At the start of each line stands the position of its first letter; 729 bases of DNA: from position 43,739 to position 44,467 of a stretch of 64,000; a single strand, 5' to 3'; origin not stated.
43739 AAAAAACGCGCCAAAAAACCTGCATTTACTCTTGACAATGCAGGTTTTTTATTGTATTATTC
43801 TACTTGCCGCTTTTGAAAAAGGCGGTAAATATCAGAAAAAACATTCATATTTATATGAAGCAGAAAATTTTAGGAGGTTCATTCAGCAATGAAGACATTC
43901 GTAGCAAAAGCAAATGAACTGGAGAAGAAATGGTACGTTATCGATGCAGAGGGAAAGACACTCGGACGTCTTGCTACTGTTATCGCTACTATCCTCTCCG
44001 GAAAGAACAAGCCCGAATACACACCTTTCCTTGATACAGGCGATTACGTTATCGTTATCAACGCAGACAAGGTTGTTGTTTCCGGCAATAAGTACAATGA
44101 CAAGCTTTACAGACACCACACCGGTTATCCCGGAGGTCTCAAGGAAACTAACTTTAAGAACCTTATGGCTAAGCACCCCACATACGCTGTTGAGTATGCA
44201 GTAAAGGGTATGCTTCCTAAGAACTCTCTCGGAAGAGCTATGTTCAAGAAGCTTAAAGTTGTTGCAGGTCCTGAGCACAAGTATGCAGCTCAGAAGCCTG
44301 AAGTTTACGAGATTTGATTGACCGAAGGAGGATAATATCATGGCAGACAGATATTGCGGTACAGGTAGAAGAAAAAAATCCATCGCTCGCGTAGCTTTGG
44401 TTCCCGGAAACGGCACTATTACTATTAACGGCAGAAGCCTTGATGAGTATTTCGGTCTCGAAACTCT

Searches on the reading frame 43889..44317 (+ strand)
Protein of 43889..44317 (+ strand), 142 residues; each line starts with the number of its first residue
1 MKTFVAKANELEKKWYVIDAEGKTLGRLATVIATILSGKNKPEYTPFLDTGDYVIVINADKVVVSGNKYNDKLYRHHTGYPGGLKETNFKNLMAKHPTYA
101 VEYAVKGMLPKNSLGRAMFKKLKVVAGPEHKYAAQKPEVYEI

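Call 69: find_encoding_contigs(protein=window:43889-44317:+, flank=4000, max_places=10)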
Protein window:43889-44317:+ (142 aa): 24 contigs read that carry it; 10 places shown.
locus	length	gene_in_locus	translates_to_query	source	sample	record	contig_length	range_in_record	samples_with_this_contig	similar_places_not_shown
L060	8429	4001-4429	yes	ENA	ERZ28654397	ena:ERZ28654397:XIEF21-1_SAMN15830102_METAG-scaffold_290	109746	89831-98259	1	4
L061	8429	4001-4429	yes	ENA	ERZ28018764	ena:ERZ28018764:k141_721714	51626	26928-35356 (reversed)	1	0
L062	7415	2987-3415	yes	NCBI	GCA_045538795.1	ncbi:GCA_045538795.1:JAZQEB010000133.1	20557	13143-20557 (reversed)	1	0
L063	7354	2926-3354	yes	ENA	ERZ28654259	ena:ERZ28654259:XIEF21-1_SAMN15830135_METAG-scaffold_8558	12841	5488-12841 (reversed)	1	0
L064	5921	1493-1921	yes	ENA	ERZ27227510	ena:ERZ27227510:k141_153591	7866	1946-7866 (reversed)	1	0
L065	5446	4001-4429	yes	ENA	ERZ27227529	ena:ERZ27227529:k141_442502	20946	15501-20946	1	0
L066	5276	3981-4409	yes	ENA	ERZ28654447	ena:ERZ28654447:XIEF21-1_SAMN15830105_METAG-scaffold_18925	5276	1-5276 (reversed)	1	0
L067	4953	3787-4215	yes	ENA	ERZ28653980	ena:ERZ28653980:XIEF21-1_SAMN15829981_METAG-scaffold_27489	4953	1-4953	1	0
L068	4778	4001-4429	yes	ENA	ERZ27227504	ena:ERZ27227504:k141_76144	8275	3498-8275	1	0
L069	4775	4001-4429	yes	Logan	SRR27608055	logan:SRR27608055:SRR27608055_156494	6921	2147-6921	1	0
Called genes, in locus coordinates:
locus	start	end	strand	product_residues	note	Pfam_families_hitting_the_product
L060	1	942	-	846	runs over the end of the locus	PF07833:Cu_amine_oxidN1, PF00150:Cellulase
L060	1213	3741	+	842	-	PF16586:DUF5060, PF13204:Apiosidase, PF01812:5-FTHF_cyc-lig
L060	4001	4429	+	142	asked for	PF00572:Ribosomal_L13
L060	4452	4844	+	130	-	PF00380:Ribosomal_S9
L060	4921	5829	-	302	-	-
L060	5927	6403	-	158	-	-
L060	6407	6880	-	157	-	-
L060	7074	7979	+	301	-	-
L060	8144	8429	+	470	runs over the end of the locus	PF00933:Glyco_hydro_3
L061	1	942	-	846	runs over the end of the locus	PF07833:Cu_amine_oxidN1, PF00150:Cellulase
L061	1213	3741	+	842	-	PF16586:DUF5060, PF13204:Apiosidase, PF01812:5-FTHF_cyc-lig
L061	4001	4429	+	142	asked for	PF00572:Ribosomal_L13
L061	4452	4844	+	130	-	PF00380:Ribosomal_S9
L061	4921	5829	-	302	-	-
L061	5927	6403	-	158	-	-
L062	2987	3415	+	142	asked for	PF00572:Ribosomal_L13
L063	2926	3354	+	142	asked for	PF00572:Ribosomal_L13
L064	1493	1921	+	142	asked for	PF00572:Ribosomal_L13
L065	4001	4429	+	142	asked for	PF00572:Ribosomal_L13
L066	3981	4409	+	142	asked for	PF00572:Ribosomal_L13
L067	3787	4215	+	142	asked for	PF00572:Ribosomal_L13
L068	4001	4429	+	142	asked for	PF00572:Ribosomal_L13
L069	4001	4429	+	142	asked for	PF00572:Ribosomal_L13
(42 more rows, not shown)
